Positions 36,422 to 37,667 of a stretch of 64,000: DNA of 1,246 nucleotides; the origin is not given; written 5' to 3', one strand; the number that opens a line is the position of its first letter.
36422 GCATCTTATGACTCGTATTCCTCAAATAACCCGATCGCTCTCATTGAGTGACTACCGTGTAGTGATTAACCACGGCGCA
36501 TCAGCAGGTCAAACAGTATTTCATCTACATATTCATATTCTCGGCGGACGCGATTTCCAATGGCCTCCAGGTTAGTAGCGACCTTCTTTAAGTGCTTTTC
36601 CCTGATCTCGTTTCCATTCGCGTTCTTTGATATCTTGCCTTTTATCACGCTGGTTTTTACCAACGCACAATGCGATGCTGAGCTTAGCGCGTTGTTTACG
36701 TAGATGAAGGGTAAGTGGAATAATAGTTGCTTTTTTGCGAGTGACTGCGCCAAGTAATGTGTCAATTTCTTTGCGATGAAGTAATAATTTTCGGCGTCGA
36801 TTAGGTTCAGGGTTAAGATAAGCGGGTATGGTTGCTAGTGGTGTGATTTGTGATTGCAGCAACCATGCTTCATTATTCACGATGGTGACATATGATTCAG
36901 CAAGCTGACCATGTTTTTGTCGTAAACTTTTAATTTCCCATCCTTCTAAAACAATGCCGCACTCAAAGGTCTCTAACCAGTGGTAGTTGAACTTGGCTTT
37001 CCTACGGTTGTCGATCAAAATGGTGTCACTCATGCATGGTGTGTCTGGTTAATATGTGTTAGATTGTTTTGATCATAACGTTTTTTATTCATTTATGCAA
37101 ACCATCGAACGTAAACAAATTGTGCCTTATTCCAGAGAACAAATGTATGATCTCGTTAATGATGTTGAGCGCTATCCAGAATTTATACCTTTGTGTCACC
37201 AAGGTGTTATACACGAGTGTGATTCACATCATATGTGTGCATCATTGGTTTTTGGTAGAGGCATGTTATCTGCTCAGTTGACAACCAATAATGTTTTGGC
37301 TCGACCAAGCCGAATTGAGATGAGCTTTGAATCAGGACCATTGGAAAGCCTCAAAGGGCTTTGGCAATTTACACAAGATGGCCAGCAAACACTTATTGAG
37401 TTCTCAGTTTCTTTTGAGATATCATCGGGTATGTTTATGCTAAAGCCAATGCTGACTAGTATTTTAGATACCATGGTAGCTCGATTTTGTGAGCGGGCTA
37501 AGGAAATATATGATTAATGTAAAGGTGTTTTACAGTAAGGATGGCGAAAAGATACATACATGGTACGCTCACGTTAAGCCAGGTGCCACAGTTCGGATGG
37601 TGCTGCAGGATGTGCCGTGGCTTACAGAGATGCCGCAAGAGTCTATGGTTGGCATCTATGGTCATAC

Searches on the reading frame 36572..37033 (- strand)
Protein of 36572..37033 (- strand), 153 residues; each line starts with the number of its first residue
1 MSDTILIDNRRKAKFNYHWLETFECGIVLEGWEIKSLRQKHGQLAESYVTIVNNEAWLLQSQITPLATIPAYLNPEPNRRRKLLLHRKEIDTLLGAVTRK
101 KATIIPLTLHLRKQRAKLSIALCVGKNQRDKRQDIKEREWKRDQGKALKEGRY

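Call 55: search_protein_families(library=pfam, proteins=[window:36572-37033:-], max_evalue=0.001)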
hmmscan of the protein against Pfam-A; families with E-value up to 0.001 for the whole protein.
window:36572-37033:- (153 aa): 1 family
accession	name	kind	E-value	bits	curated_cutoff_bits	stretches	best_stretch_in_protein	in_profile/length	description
PF01668.23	SmpB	-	4.5e-50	169.7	27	1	9-149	3-142/143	SmpB protein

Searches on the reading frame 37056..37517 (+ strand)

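Call 55: search_protein_families(library=pfam, proteins=[window:37056-37517:+], max_evalue=0.001)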
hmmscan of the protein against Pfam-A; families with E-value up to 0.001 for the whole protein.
window:37056-37517:+ (153 aa): 2 families
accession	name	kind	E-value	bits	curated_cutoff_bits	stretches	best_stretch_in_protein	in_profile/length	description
PF03364.25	Polyketide_cyc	-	3.1e-23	82.8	23.4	1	23-144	1-125/126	Polyketide cyclase / dehydrase and lipid transport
PF10604.15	Polyketide_cyc2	-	6.3e-06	27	27.4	1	14-143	1-136/142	Polyketide cyclase / dehydrase and lipid transport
